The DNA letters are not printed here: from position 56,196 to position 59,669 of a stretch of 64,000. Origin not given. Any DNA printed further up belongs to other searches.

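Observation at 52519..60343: PIN toxin-antitoxin plus type III-like R-M cassette inside the SAH-riboswitch ahcY-tlyA-metF operon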

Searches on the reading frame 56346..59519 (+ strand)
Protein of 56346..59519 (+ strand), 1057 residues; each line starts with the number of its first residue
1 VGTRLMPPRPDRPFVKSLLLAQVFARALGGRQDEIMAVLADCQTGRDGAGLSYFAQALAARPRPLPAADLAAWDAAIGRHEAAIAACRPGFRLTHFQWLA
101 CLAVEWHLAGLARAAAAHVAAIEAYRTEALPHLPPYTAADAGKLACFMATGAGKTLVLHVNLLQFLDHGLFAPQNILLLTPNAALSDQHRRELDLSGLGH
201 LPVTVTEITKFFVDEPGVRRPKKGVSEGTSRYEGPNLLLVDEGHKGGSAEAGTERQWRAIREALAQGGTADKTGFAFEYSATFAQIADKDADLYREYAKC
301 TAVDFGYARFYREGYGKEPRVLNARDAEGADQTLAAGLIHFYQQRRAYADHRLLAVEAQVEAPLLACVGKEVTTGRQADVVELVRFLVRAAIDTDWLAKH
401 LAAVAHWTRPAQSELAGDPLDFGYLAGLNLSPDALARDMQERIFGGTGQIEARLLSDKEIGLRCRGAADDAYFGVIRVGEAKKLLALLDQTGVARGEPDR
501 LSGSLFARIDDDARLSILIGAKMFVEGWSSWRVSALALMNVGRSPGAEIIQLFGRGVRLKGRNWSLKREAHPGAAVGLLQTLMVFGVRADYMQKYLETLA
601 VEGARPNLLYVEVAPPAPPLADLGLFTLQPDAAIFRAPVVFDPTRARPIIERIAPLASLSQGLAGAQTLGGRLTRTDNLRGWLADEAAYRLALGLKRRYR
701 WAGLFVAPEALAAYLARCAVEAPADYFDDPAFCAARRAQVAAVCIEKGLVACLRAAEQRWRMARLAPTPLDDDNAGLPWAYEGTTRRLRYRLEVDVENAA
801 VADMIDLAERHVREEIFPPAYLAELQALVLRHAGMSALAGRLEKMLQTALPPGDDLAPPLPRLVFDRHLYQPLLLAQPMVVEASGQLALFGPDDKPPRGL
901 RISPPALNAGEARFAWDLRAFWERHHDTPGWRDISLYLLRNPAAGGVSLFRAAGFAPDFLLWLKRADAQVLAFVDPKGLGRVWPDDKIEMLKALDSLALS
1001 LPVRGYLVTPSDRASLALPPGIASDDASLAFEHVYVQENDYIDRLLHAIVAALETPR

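Call 5: search_protein_families(library=pfam, proteins=[window:56346-59519:+], max_evalue=0.01)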
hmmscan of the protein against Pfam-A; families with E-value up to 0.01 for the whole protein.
window:56346-59519:+ (1057 aa): 2 families
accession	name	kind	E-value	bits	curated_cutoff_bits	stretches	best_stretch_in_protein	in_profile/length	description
PF00270.35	DEAD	-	0.0001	22.5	26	1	144-197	17-69/167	DEAD/DEAH box helicase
PF04851.21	ResIII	-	0.00013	22.4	22.5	1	143-200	25-80/164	Type III restriction enzyme, res subunit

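Call 11: search_protein_families(library=padloc, proteins=[window:56361-59519:+], max_evalue=0.01)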
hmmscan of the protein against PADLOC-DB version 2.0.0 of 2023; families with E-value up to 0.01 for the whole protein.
window:56361-59519:+ (1052 aa): 1 family
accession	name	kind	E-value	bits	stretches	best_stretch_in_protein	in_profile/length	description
PDLC03654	REase_III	-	1.2e-75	253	3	291-603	377-699/1154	Type III restriction enzyme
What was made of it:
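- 56361..59519 (+): Res, 1052 aa: an SF2 helicase (ATGAGKT, DEGH, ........) with a C-terminal PD...DPK nuclease motif (aa 952-972). PADLOC REase_III PDLC03654, 1.2e-75 (call 11).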

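Call 12: search_protein_families(library=ncbifam, proteins=[window:56361-59519:+], max_evalue=0.01)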
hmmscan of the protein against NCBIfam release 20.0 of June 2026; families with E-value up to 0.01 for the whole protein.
window:56361-59519:+ (1052 aa): 0 families

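Call 27: search_solved_structures(query=window:56361-59519:+, max_evalue=0.1, show_alignments=1)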
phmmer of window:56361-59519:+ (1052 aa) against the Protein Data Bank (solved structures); distinct sequences matched with E-value up to 0.1: 0.

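Call 31: search_solved_structures(query=A1, max_evalue=1, show_alignments=1)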
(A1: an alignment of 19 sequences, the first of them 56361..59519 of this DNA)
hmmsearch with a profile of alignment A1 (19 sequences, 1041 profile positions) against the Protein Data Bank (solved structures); distinct sequences matched with E-value up to 1: 6.
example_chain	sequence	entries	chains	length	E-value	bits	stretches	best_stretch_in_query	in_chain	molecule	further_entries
9wm0_A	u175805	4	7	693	0.0072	17.7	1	155-255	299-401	ATP-dependent DNA helicase RecG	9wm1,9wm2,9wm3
11aa_p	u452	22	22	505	0.016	16.6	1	154-253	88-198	ATP-dependent RNA helicase HAS1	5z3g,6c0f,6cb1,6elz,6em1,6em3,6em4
2pl3_A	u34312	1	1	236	0.016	16.6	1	154-287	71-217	Probable ATP-dependent RNA helicase DDX10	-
3dkp_A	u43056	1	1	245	0.043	15.1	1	154-204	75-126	Probable ATP-dependent RNA helicase DDX52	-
6jde_B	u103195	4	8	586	0.065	14.5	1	136-271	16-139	Putative DNA repair helicase RadD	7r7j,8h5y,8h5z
3h1t_A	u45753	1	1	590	0.087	14.1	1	151-325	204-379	Type I site-specific restriction-modification system, R (Restriction) subunit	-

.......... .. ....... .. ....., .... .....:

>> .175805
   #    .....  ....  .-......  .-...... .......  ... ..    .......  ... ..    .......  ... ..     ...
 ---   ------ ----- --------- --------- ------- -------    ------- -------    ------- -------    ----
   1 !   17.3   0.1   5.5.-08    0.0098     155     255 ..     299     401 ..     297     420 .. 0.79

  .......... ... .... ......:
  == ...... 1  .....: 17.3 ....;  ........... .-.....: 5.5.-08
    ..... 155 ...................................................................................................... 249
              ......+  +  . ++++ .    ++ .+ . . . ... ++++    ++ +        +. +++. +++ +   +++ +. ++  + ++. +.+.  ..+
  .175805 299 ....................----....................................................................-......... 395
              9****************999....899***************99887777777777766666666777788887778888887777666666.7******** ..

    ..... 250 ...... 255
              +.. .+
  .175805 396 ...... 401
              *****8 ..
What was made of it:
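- On Type III R-M: The profile found only weak helicase hits (calls 27, 31).
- Tried and rejected: The single protein and a 19-sequence profile gave nothing, or only weak helicase matches (calls 27, 31).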

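Call 37: find_homologous_proteins(query=window:56361-59519:+)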
Query window:56361-59519:+ (1052 aa): 252 proteins with E <= 0.001 among 8000 candidates; the best 120 are listed.
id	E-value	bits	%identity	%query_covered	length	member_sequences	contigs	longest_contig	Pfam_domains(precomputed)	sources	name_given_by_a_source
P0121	0.0e+0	2368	100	100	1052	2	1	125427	-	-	-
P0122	0.0e+0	1696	72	99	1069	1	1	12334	PF00270.36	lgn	-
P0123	0.0e+0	1638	70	100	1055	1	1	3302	PF00270.36,PF04851.22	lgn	-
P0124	0.0e+0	1525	67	99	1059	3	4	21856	PF00270.36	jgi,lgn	jgi:hypothetical protein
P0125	0.0e+0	1137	55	99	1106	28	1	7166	-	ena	-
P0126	0.0e+0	1129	55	99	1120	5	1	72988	-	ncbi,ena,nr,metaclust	ncbi:MAG: hypothetical protein A3E25_09690 [Burkholderiales bacterium RIFCSPHIGHO2_12_FULL_69_20]|nr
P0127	0.0e+0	1113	54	100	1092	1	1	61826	PF00270.36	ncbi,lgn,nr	ncbi:MAG: hypothetical protein Q8M01_05525 [Rubrivivax sp.]|nr:hypothetical protein [Rubrivivax sp.]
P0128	0.0e+0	1101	53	99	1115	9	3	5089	-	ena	-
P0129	0.0e+0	1098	54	100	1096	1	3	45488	-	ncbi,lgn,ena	-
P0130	0.0e+0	1091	54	99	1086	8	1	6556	PF00270.36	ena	-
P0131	0.0e+0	1089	54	99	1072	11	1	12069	PF00270.36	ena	-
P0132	0.0e+0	1080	52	99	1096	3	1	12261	-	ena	-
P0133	0.0e+0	1079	52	99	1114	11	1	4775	PF00270.36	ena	-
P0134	0.0e+0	1079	54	99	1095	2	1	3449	PF00270.36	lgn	-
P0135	0.0e+0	1076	53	99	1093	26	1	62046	PF00270.36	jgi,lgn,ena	jgi:hypothetical protein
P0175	2.3e-258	878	46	99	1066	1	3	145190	-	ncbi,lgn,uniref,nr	ncbi:hypothetical protein [Thermomonas haemolytica]|uniref:Type III restriction/modification enzyme 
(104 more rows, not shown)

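Call 40: find_encoding_contigs(protein=P0135, flank=10000, max_places=2)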
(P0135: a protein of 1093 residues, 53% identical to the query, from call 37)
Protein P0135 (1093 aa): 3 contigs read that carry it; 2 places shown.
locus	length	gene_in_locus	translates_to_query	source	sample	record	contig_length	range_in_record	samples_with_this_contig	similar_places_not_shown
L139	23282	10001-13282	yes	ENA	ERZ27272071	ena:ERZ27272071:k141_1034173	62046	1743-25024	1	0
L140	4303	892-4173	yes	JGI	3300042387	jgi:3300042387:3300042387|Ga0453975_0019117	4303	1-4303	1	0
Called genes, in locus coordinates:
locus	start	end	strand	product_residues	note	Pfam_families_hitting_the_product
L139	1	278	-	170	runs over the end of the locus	PF03703:bPH_2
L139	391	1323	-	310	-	PF02016:Peptidase_S66, PF17676:Peptidase_S66C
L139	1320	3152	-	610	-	PF00496:SBP_bac_5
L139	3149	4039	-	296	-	PF08282:Hydrolase_3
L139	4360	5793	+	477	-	PF05221:AdoHcyase, PF00670:AdoHcyase_NAD, PF02826:2-Hacid_dh_C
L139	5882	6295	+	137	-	PF22513:FitA-like_RHH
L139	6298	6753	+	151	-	PF01850:PIN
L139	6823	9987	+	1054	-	PF01555:N6_N4_Mtase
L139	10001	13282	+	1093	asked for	PF00270:DEAD (weak)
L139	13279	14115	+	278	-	PF02219:MTHFR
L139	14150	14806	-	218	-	PF01812:5-FTHF_cyc-lig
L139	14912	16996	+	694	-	PF14718:SLT_L, PF01464:SLT, PF27553:SLT_superhelical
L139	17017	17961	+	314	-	PF01073:3Beta_HSD, PF01370:Epimerase, PF03435:Sacchrp_dh_NADP (weak), PF04321:RmlD_sub_bind, PF05368:NmrA, PF07993:NAD_binding_4 (faint), PF13460:NAD_binding_10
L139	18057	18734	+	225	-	PF02798:GST_N, PF13417:GST_N_3, PF13409:GST_N_2, PF13410:GST_C_2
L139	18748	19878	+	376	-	PF01743:PolyA_pol, PF12627:PolyA_pol_RNAbd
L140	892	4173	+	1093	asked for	PF00270:DEAD (weak)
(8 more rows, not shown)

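Call 71: predict_structure(alignment_id=A2)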
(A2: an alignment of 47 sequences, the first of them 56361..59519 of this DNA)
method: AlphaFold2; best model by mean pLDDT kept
length: 1052 residues; sequences in the alignment: 47
mean_pLDDT: 80.3   pTM: 0.58
mean pLDDT of the five models: 80.3, 80.2, 77.6, 74.6, 73.8
residues with pLDDT >= 90: 363; 70-90: 440; 50-70: 186; < 50: 63
segments of 3 or more residues with pLDDT < 50: 1-4, 241-244, 404-411, 520-552, 654-656, 658-662
pLDDT, mean of each block of 10 residues (from residue 1): 54 91 84 81 84 78 91 94 84 94 95 96 92 93 76 95 93 85 88 93 86 67 86 80 55 86 78 76 75 86 66 69 77 89 86 77 70 82 92 86 48 68 88 92 91 91 83 88 91 85 80 69 43 36 40 56 71 77 61 54 79 90 85 91 83 46 65 93 94 88 96 91 88 94 89 86 90 71 79 57 73 76 57 63 76 84 91 76 58 70 91 95 92 83 71 94 95 80 88 91 90 86 94 93 89 49
secondary structure, 60 per line:
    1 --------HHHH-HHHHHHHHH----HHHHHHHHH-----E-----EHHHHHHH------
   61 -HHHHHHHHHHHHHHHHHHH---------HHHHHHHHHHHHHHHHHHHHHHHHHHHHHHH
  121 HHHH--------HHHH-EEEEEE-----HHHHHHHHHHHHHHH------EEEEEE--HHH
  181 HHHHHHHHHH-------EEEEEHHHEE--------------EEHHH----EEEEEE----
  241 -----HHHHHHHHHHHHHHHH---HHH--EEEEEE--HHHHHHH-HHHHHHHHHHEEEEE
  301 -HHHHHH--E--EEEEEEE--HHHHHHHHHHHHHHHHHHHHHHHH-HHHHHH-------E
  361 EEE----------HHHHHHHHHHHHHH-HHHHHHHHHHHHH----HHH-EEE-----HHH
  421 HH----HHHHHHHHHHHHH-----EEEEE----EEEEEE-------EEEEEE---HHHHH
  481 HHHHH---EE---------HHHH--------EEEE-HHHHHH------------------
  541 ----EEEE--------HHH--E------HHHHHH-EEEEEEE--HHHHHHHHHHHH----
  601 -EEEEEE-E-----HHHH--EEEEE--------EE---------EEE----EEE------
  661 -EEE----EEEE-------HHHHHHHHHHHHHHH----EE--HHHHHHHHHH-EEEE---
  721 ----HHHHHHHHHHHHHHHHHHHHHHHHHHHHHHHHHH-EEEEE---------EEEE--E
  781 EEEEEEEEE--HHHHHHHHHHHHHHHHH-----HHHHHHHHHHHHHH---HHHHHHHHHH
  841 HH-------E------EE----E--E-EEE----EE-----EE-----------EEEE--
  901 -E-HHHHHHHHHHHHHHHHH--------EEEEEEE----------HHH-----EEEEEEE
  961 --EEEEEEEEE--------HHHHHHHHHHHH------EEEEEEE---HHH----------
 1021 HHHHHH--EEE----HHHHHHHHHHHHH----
elements in order (helices of 4 or more, strands of 3 or more residues): H9-12 H14-22 H27-35 H48-54 H62-80 H90-124 H133-136 E138-143 H149-163 E170-175 H178-190 E198-202 E231-236 H246-261 E270-275 H278-284 H286-295 E296-300 H302-307 E313-319 H322-345 H347-352 E360-363 H374-387 H389-401 E410-412 H418-422 H427-439 E445-449 E454-459 E467-472 H476-485 H500-503 E512-515 H517-522 E545-548 H569-574 E576-582 H585-596 E602-607 H615-618 E621-625 E645-647 E652-654 E662-664 E669-672 H680-694 H703-712 E714-717 H725-758 E760-764 E774-777 E780-789 H792-808 H814-827 H831-842 E868-870 E895-898 H904-920 E929-935 E954-960 E963-971 H980-991 E998-1004 H1021-1026 E1029-1031 H1036-1048

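Call 73: fold_search(model_id=the predicted structure, library=pdb)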
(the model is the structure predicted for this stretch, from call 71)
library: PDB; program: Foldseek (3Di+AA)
matches with E <= 10: 732; with E <= 0.001: 16
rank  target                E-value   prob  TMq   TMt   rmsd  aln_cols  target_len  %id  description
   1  3zd7_A                5.4e-05  0.96  0.14  0.21  26.8       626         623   12  Snapshot 3 of RIG-I scanning on RNA duplex (released 2013-08-07)
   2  4xjx_A                1.3e-04  1.00  0.17  0.20  13.5       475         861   10  STRUCTURE OF MUTANT (E165H) OF THE HSDR SUBUNIT OF THE ECOR124I RESTRICTION ENZYME IN COMPLEX WITH ATP (released 2016-01-20)
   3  4xjx_B                2.1e-04  1.00  0.18  0.21  13.0       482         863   10  STRUCTURE OF MUTANT (E165H) OF THE HSDR SUBUNIT OF THE ECOR124I RESTRICTION ENZYME IN COMPLEX WITH ATP (released 2016-01-20)
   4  4bpb_A                2.1e-04  0.87  0.14  0.21  27.3       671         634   12  STRUCTURAL INSIGHTS INTO RNA RECOGNITION BY RIG-I (released 2013-06-19)
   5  8qy7                  3.2e-04  0.97  0.15  0.17  16.5       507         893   12  Zorya anti-bacteriophage defense system ZorD apo form (released 2024-11-06)
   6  5e3h_A                3.4e-04  0.89  0.14  0.21  27.0       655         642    9  Structural Basis for RNA Recognition and Activation of RIG-I (released 2015-11-18)
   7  5jc3_B                4.4e-04  0.96  0.17  0.24  19.1       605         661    9  Crystal structure of chicken MDA5 with 5'p 10-mer dsRNA and ADP-Mg2+ at 2.6 A resolution (monoclinic form, twinned). (released 2016-06-01)
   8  2ykg_A                4.4e-04  0.87  0.14  0.22  26.7       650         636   11  Structural insights into RNA recognition by RIG-I (released 2011-10-26)
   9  7r7j_A                4.7e-04  0.99  0.16  0.27  11.4       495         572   14  Crystal structure of RadD with ADP (released 2022-04-13)
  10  5jc3_A                7.2e-04  0.97  0.18  0.26  19.0       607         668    9  Crystal structure of chicken MDA5 with 5'p 10-mer dsRNA and ADP-Mg2+ at 2.6 A resolution (monoclinic form, twinned). (released 2016-06-01)
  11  3g0h_A                8.4e-04  1.00  0.19  0.43  11.1       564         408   11  Human dead-box RNA helicase DDX19, in complex with an ATP-analogue and RNA (released 2009-02-17)
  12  6jde_A                8.4e-04  0.99  0.14  0.23  12.3       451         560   12  crystal structure of a DNA repair protein (released 2019-06-26)
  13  3tbk                  8.4e-04  0.87  0.15  0.26  20.2       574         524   13  Mouse RIG-I ATPase Domain (released 2011-10-26)
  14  7tny_A                8.4e-04  0.80  0.14  0.20  23.1       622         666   11  Cryo-EM structure of RIG-I in complex with p2dsRNA (released 2022-11-02)
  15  8h6k_5D               8.8e-04  0.99  0.17  0.11  14.5       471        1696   12  Cryo-EM structure of human exon-defined spliceosome in the mature B state. (released 2024-05-01)
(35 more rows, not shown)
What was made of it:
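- On Type III R-M: The model has mean pLDDT 80 and pTM 0.58 (calls 71, 73).
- The best fold hits are generic SF2 helicases (calls 27, 31, 73), so calling it type III rests on Mod and on PADLOC profiles.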

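Call 82: find_encoding_contigs(protein=P0175, flank=10000, max_places=3)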
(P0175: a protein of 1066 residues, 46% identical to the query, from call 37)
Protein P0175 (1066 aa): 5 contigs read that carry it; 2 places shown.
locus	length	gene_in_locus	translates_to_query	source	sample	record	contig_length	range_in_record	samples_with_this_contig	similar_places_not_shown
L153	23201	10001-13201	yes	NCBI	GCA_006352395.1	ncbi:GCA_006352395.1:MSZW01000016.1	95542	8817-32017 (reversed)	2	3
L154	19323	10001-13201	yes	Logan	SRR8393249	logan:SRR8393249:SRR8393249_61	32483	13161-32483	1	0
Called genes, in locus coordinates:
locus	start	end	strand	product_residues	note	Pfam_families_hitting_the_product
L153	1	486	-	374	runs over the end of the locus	PF00226:DnaJ, PF01556:DnaJ_C, PF00684:DnaJ_CXXCXGXG, PF27439:DnaJ_C_2 (weak)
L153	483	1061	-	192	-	PF06736:TMEM175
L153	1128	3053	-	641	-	PF00012:HSP70, PF06723:MreB_Mbl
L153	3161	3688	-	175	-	PF01025:GrpE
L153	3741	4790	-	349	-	PF01628:HrcA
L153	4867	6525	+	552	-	PF02463:SMC_N, PF13476:AAA_23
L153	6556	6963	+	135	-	-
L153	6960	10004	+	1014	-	PF01555:N6_N4_Mtase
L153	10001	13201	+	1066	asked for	-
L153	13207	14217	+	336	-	PF04909:Amidohydro_2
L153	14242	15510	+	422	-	PF00266:Aminotran_5, PF22580:KYNU_C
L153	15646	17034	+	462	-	PF01494:FAD_binding_3, PF01266:DAO (faint), PF13450:NAD_binding_8 (weak)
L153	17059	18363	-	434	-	PF00275:EPSP_synthase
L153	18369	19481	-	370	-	PF00155:Aminotran_1_2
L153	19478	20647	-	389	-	PF01817:CM_2, PF00800:PDT, PF01842:ACT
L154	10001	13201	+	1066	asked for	-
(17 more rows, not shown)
